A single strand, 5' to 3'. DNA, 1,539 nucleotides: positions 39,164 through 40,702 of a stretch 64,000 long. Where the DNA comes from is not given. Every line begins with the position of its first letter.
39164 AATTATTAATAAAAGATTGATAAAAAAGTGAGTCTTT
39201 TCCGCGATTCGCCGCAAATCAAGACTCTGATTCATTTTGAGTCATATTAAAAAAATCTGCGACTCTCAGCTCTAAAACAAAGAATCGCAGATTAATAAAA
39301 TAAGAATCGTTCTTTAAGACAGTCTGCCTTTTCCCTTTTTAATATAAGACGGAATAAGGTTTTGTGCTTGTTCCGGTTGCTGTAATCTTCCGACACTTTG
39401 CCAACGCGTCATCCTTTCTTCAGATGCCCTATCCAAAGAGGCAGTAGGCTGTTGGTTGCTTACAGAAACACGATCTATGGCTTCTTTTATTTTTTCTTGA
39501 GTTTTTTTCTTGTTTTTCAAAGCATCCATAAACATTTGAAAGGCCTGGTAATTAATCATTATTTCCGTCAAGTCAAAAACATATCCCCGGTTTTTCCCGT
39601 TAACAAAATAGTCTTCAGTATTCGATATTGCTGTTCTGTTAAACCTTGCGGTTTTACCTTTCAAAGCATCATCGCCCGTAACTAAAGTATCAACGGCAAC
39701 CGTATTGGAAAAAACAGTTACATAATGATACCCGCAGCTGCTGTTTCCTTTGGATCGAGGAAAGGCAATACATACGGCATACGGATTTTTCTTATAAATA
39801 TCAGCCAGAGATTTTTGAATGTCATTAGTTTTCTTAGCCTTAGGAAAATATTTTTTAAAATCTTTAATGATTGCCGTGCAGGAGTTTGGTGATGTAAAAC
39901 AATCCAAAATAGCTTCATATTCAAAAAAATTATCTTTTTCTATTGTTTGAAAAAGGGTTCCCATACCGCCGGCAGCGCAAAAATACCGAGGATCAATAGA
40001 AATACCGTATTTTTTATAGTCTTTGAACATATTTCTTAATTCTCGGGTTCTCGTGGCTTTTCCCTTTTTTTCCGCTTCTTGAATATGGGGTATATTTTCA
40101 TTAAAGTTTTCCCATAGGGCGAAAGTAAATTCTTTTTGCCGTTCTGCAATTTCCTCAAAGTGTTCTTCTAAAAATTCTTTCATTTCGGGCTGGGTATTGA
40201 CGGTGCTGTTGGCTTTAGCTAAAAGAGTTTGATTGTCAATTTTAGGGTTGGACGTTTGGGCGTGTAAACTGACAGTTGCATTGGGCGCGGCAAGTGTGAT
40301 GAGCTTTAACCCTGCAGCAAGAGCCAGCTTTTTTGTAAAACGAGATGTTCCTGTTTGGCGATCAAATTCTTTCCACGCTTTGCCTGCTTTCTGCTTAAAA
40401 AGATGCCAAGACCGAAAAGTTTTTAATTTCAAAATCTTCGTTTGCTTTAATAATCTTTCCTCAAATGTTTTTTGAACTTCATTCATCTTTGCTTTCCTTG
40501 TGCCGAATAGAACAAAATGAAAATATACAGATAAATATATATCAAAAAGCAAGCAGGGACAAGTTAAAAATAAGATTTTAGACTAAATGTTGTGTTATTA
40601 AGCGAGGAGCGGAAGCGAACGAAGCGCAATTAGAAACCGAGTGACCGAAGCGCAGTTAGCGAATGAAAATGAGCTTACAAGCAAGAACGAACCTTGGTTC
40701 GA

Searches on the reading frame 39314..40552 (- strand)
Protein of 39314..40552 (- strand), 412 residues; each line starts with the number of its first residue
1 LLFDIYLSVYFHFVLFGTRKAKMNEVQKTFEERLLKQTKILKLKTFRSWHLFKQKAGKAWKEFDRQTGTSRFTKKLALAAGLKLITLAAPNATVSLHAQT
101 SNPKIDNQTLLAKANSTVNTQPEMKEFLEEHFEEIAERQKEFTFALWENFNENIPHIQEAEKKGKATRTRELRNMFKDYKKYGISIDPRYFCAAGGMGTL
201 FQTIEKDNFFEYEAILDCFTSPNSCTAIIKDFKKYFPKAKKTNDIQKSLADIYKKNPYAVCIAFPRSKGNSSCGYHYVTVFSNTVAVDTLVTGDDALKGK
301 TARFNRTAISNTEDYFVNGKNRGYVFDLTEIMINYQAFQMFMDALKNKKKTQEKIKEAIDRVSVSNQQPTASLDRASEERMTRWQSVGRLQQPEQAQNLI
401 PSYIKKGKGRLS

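Call 17: search_protein_families(library=pfam, proteins=[window:39314-40552:-], max_evalue=0.001)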
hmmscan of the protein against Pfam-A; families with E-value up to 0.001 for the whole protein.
window:39314-40552:- (412 aa): 0 families

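Call 23: search_protein_families(library=pfam, proteins=[window:39314-40552:-], max_evalue=1)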
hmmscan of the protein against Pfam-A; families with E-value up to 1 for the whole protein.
window:39314-40552:- (412 aa): 3 families
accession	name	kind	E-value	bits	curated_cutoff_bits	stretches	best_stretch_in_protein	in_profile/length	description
PF08681.18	TacA1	-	0.038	14.4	21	1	330-361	46-77/80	Antitoxin TacA 1-like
PF05184.20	SapB_1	-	0.28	11.7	25.2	0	342-362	14-33/38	Saposin-like type B, region 1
PF03392.18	OS-D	-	0.54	10.9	25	0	213-243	21-51/93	Insect pheromone-binding family, A10/OS-D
